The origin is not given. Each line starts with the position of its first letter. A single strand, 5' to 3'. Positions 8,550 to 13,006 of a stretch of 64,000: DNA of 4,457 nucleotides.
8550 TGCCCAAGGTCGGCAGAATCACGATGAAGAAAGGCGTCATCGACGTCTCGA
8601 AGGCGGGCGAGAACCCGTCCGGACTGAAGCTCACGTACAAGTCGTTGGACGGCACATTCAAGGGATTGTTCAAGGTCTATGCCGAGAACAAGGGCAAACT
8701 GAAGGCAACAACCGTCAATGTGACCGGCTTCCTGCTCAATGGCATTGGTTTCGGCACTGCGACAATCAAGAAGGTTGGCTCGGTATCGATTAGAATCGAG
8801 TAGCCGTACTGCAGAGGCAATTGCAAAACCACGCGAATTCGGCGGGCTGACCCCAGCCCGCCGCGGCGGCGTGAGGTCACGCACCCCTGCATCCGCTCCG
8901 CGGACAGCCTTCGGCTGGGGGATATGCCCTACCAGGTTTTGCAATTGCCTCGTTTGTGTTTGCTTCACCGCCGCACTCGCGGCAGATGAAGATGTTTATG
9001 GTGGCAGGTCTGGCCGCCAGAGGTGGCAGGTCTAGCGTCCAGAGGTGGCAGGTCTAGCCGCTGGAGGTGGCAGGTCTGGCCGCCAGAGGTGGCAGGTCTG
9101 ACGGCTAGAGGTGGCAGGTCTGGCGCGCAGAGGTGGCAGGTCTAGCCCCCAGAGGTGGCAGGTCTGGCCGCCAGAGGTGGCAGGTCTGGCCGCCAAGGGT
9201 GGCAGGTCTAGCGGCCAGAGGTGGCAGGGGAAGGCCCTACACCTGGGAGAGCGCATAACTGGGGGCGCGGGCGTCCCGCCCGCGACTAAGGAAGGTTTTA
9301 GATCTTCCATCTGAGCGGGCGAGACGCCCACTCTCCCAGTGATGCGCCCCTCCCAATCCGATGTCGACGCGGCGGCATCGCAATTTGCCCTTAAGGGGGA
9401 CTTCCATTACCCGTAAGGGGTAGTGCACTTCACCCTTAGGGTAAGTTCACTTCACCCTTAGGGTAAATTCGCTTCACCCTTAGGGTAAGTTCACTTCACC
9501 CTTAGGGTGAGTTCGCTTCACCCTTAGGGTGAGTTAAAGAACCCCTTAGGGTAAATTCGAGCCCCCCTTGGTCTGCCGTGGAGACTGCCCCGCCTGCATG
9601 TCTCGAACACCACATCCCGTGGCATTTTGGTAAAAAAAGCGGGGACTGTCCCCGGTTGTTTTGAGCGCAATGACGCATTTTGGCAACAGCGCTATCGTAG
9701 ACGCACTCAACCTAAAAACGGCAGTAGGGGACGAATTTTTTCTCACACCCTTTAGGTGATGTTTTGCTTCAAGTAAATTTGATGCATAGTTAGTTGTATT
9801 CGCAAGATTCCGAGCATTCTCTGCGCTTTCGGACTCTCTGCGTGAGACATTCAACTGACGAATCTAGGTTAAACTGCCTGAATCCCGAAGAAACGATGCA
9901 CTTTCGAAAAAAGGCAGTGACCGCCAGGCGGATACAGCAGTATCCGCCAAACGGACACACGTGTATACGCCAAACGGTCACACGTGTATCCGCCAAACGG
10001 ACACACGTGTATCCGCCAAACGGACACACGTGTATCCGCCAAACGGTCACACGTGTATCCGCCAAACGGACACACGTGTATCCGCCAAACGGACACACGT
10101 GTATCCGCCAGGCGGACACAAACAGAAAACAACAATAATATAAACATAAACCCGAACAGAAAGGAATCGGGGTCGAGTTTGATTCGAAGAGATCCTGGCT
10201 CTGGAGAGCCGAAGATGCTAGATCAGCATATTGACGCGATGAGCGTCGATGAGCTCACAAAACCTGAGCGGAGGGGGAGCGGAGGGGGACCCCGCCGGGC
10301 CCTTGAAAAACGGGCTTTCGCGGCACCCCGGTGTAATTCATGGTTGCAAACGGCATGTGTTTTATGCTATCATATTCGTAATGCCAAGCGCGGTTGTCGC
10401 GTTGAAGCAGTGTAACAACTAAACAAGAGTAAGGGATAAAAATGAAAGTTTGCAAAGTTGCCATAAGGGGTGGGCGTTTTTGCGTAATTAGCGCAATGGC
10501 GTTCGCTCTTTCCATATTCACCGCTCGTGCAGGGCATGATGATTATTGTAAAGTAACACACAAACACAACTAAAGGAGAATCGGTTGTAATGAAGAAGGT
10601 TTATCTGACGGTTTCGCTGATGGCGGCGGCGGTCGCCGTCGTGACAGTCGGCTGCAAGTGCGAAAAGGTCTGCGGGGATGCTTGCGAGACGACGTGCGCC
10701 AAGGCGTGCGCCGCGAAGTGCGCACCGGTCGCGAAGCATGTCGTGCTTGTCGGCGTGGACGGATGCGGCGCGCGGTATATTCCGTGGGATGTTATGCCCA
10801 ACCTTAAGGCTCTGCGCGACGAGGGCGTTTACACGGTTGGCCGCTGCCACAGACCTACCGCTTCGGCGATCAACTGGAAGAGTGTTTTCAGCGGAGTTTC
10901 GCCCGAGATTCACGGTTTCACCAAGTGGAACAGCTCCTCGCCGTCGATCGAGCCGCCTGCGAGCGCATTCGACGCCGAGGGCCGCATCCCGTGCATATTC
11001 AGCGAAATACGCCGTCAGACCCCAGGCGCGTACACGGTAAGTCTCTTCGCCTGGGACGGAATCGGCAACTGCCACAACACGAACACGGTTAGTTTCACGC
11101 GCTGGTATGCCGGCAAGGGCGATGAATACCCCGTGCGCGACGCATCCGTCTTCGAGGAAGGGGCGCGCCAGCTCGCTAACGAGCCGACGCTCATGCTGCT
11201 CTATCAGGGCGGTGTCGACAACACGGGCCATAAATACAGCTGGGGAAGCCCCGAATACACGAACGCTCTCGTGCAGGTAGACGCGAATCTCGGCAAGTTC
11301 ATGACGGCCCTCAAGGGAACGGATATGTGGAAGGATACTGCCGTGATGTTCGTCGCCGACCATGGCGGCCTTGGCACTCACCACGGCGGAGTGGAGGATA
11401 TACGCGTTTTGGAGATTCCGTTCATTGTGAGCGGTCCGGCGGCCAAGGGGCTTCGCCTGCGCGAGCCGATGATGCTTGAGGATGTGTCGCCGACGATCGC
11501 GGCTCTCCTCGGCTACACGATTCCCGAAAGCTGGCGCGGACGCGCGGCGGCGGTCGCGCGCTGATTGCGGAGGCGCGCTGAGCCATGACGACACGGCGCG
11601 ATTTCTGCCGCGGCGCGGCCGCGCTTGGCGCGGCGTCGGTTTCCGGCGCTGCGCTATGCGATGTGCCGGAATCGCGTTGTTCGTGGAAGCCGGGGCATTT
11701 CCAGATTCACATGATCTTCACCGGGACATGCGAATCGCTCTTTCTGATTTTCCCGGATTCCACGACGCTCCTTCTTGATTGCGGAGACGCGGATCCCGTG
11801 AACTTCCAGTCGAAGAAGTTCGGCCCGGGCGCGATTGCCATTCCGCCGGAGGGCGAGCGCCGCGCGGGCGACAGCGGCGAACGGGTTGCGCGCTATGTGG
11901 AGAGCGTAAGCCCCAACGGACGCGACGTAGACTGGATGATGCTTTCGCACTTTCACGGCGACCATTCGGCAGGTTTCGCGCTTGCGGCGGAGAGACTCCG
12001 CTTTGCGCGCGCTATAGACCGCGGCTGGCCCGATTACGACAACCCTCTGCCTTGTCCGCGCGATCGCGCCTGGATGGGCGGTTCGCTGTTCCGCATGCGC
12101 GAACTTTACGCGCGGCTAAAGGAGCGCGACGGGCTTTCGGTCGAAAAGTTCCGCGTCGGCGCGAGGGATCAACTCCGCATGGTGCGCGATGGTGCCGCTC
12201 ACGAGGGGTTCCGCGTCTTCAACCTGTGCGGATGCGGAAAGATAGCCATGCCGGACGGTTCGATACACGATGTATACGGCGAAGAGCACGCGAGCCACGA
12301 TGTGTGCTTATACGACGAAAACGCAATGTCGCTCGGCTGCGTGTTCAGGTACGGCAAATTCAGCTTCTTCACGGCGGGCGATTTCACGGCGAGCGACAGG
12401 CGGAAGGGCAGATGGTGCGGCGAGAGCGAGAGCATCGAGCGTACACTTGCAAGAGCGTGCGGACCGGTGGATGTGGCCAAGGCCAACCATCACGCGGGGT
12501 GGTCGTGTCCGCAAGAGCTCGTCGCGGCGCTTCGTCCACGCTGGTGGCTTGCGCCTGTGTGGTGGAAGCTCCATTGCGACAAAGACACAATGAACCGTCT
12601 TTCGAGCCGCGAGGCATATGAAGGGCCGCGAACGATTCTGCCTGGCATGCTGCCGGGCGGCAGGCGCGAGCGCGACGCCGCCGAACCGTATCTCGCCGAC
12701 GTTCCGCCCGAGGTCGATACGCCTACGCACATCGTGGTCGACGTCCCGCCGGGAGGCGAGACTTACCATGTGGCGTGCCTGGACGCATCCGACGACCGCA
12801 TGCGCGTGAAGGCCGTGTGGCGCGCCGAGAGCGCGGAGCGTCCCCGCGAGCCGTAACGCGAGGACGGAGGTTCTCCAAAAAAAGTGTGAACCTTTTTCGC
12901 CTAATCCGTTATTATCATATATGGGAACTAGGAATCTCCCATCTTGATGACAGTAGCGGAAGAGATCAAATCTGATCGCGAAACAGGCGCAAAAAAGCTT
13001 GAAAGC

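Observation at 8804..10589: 1.8-kb gene-free segment with three unrelated, phase-exact tandem arrays (22, 22 and 23 bp) beside an AT-rich patch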

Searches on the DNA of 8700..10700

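Call 81: search_rna_families(source=window, start=8700, end=10700, threshold=evalue, max_evalue=1)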
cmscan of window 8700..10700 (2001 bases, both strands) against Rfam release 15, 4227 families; matches with E-value up to 1: 16.
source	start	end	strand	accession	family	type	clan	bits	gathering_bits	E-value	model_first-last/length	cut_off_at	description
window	10011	10117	+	RF03599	MIR1883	Gene; miRNA;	-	32.1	128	0.0027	1-118/118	no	MIR1883 microRNA precursor family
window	9250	9348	-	RF04244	MIR169_6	Gene; miRNA;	CL00098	31.5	54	0.00033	1-99/99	no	MIR169_6 microRNA precursor family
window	10055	10117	-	RF04154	mir-1277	Gene; miRNA;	-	31.2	81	0.0023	1-78/78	no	mir-1277 microRNA precursor family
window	9997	10085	-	RF04176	mir-3149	Gene; miRNA;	-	31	100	0.0023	1-83/83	no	mir-3149 microRNA precursor family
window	9238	9366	-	RF04119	MIR1858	Gene; miRNA;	-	28.6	137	0.031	1-197/197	no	MIR1858 microRNA precursor family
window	9979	10057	-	RF04052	mir-466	Gene; miRNA;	-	25.3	85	0.051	1-80/80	no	mir-466 microRNA precursor family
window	9244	9355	+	RF04119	MIR1858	Gene; miRNA;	-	24.4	137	0.27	37-167/197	no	MIR1858 microRNA precursor family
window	9484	9544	+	RF03576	mir-4435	Gene; miRNA;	-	24.3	58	0.024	1-74/74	no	mir-4435 microRNA precursor family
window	9998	10084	-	RF03747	mir-4536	Gene; miRNA;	-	24.1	76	0.21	1-88/88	no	mir-4536 microRNA precursor family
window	9982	10052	-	RF04154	mir-1277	Gene; miRNA;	-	22.3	81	0.48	1-78/78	no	mir-1277 microRNA precursor family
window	9432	9557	+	RF00090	SNORA74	Gene; snRNA; snoRNA; HACA-box;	CL00043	21.6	71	0.0074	1-201/201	no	Small nucleolar RNA SNORA74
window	9938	10109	-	RF02600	BASRCI27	Gene; sRNA;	-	21.4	59.8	0.074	1-167/167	no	Brucella sRNA CI27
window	9426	9535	+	RF01921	mir-1296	Gene; miRNA;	-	21.4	100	0.56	1-87/87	no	mir-1296 microRNA precursor family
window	9406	9489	+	RF00862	mir-491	Gene; miRNA;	-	20.9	62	0.62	1-84/84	no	mir-491 microRNA precursor family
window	9413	9526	-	RF04156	MIR2670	Gene; miRNA;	-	20.6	117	0.17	1-200/200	no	MIR2670 microRNA precursor family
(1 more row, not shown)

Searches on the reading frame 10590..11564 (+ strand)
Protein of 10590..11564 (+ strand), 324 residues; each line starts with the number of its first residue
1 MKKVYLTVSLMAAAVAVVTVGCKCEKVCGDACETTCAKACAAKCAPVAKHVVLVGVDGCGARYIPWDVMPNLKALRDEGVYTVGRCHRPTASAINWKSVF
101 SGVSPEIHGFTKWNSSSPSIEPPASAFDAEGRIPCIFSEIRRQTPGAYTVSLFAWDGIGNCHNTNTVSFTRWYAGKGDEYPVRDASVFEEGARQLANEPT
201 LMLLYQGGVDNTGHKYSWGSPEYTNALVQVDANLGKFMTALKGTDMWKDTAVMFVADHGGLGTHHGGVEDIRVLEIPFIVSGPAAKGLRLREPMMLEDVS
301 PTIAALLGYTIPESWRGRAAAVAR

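Call 8: search_protein_families(library=pfam, proteins=[window:10590-11564:+])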
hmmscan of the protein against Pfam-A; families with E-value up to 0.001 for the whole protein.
window:10590-11564:+ (324 aa): 3 families
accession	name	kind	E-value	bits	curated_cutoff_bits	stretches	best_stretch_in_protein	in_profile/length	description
PF01663.27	Phosphodiest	-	2.3e-28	100.2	23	1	51-260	1-221/342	Type I phosphodiesterase / nucleotide pyrophosphatase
PF00884.28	Sulfatase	-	4.8e-09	36.4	25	1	221-309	204-301/301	Sulfatase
PF01676.23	Metalloenzyme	-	0.0003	20.8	24.3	1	199-308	147-249/252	Metalloenzyme superfamily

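Call 11: find_encoding_contigs(protein=window:10590-11564:+, flank=10000, max_places=10)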
Protein window:10590-11564:+ (324 aa): 3 contigs read that carry it; 3 places shown.
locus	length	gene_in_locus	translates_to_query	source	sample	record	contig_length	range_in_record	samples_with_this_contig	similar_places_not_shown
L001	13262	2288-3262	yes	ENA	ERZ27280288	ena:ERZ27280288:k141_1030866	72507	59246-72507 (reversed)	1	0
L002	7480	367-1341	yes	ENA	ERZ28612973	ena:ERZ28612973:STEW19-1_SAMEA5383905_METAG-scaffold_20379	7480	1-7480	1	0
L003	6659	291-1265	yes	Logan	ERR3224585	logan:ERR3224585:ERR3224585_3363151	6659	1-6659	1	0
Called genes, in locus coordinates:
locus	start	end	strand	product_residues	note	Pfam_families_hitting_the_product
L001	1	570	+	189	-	?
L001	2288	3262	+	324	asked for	PF01663:Phosphodiest, PF00884:Sulfatase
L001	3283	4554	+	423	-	-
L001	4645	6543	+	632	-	PF04545:Sigma70_r4 (faint), PF08281:Sigma70_r4_2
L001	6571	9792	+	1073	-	-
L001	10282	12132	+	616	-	PF07992:Pyr_redox_2 (weak), PF01946:Thi4 (weak), PF00890:FAD_binding_2 (weak), PF01266:DAO (weak), PF12831:FAD_oxidored, PF13450:NAD_binding_8 (weak)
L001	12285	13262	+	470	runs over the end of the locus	PF00890:FAD_binding_2 (weak), PF01134:GIDA (weak), PF01266:DAO (weak), PF03486:HI0933_like (weak), PF07992:Pyr_redox_2 (weak), PF12831:FAD_oxidored, PF13450:NAD_binding_8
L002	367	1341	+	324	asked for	PF01663:Phosphodiest, PF00884:Sulfatase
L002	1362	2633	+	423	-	-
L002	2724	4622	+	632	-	PF04545:Sigma70_r4 (faint), PF08281:Sigma70_r4_2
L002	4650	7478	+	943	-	?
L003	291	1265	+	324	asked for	PF01663:Phosphodiest, PF00884:Sulfatase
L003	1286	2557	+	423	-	-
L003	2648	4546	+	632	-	PF04545:Sigma70_r4 (faint), PF08281:Sigma70_r4_2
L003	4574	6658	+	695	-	?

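Call 17: find_homologous_proteins(query=window:10590-11564:+, max_evalue=1e-20)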
Query window:10590-11564:+ (324 aa): 104 proteins with E <= 1e-20 among 2946 candidates.
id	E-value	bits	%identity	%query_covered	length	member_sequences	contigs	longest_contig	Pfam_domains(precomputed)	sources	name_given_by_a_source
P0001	9.3e-216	733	97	100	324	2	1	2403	PF01676.24,PF01663.28,PF00884.29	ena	-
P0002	3.1e-214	728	96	100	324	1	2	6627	PF01663.28,PF00884.29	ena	-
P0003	2.1e-203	693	93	100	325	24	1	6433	PF01676.24,PF01663.28,PF00884.29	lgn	-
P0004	3.3e-192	656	88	99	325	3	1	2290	PF01676.24,PF01663.28,PF00884.29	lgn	-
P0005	8.9e-185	632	83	99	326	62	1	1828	PF01663.28,PF00884.29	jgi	jgi:hypothetical protein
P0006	1.1e-175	602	79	99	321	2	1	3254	PF01676.24,PF01663.28,PF00884.29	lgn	-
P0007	5.3e-172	590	78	99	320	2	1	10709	PF01663.28,PF00884.29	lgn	-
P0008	4.9e-170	583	82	92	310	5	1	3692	PF01663.28,PF00884.29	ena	-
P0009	1.2e-164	565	74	100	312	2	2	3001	PF01663.28,PF00884.29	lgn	-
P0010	1.5e-164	565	77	99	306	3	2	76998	PF01663.28,PF00884.29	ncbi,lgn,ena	-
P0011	2.4e-146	505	75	87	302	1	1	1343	PF01663.28,PF00884.29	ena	-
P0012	1.5e-142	493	65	99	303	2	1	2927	PF01663.28,PF00884.29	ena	-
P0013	1.9e-139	483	65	97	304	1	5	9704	PF01676.24,PF01663.28,PF00884.29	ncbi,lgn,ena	-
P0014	3.3e-137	475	68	90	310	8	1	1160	PF01663.28,PF00884.29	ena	-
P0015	4.2e-127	442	68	85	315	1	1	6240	PF01676.24,PF01663.28,PF00884.29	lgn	-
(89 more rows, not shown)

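Call 18: find_encoding_contigs(protein=P0010, flank=10000, max_places=4)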
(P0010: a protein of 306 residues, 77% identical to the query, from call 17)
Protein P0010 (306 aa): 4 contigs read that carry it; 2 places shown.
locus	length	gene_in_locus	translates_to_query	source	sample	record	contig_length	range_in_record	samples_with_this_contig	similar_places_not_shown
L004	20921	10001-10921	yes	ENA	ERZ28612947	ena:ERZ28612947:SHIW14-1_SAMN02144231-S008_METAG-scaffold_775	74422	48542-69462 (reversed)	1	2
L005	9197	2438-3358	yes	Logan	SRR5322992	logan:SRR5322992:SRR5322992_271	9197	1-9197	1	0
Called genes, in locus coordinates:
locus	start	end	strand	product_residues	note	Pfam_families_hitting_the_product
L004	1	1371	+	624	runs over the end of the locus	PF13449:Phytase-like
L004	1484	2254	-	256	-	PF09674:DUF2400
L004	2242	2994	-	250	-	PF02424:ApbE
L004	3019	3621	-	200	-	PF00625:Guanylate_kin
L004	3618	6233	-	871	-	-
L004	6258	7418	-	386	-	PF13377:Peripla_BP_3, PF12833:HTH_18, PF00165:HTH_AraC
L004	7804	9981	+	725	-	-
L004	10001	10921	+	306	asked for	PF01663:Phosphodiest, PF00884:Sulfatase (weak)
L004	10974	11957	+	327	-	PF12706:Lactamase_B_2 (weak)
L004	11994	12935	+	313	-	PF00149:Metallophos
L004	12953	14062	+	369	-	PF01210:NAD_Gly3P_dh_N, PF07479:NAD_Gly3P_dh_C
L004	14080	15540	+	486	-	PF07690:MFS_1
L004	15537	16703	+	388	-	PF00149:Metallophos (weak)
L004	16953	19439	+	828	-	PF00070:Pyr_redox (faint), PF00890:FAD_binding_2 (faint), PF01266:DAO, PF04324:Fer2_BFD, PF07992:Pyr_redox_2, PF12831:FAD_oxidored, PF13450:NAD_binding_8 (weak), PF13738:Pyr_redox_3, +6 more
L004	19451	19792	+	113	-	PF07892:DUF1667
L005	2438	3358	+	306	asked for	PF01663:Phosphodiest, PF00884:Sulfatase (weak)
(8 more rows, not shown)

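Call 19: find_encoding_contigs(protein=P0007, flank=10000, max_places=4)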
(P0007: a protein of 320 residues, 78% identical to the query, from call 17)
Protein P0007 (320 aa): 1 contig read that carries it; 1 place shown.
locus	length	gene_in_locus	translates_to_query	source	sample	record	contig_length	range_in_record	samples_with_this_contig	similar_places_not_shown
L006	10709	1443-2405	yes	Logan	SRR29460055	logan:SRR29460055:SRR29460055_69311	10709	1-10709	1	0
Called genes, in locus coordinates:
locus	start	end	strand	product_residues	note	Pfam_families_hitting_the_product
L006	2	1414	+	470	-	?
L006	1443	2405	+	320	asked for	PF01663:Phosphodiest, PF00884:Sulfatase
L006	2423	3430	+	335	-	PF13483:Lactamase_B_3 (weak), PF12706:Lactamase_B_2 (weak)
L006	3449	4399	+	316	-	-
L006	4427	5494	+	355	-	PF01210:NAD_Gly3P_dh_N, PF07479:NAD_Gly3P_dh_C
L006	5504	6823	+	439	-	-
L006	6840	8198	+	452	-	PF07690:MFS_1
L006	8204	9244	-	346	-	PF21016:RlmN_N (weak), PF04055:Radical_SAM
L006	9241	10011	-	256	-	PF02548:Pantoate_transf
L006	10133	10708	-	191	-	?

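Call 20: find_encoding_contigs(protein=P0003, flank=10000, max_places=4)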
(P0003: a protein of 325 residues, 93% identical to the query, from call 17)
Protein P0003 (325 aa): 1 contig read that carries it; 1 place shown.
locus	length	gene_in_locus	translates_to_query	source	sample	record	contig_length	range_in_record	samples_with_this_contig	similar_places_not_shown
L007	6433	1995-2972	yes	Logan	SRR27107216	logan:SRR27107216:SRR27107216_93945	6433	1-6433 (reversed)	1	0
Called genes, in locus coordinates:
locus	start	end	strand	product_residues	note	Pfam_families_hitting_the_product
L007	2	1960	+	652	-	?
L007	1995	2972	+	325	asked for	PF01663:Phosphodiest, PF00884:Sulfatase, PF01676:Metalloenzyme (weak)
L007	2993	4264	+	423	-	-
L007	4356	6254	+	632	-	PF08281:Sigma70_r4_2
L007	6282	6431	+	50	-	?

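Call 21: find_encoding_contigs(protein=P0002, flank=10000, max_places=4)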
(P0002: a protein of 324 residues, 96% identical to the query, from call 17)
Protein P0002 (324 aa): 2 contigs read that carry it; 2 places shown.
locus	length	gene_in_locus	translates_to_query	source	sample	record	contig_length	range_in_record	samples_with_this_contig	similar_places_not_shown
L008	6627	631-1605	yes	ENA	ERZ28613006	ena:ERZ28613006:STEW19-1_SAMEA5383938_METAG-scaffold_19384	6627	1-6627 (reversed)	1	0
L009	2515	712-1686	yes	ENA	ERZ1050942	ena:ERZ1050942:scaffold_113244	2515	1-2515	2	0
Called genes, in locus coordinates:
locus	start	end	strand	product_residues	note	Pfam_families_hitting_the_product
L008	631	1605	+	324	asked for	PF01663:Phosphodiest, PF00884:Sulfatase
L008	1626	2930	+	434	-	-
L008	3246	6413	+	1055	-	PF13385:Laminin_G_3 (faint)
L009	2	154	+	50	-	?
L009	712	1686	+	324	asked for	PF01663:Phosphodiest, PF00884:Sulfatase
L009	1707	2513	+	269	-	?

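Call 71: search_protein_families(library=pfam, proteins=[L009:2-154:+], max_evalue=0.001)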
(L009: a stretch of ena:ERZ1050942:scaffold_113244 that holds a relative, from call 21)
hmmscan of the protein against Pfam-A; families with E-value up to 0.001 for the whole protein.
L009:2-154:+ (50 aa): 0 families

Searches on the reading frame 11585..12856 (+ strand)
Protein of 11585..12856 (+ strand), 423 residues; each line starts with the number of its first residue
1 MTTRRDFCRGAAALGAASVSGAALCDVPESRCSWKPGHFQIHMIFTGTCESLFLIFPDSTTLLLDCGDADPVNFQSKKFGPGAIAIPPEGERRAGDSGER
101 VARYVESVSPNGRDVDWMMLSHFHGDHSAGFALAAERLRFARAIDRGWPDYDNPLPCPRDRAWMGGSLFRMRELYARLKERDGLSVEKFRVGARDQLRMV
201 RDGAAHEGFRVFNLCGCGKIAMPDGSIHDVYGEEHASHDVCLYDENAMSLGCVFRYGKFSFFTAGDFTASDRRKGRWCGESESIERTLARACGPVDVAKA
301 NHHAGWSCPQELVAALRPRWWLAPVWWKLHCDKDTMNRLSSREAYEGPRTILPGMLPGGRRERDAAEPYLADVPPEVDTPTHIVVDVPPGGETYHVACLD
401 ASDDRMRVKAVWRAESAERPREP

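Call 8: search_protein_families(library=pfam, proteins=[window:11585-12856:+])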
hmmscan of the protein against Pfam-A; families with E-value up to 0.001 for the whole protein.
window:11585-12856:+ (423 aa): 1 family
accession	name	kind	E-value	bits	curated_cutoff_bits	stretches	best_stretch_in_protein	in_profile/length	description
PF00753.33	Lactamase_B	-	4.6e-05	23.9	22.7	1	53-148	9-77/196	Metallo-beta-lactamase superfamily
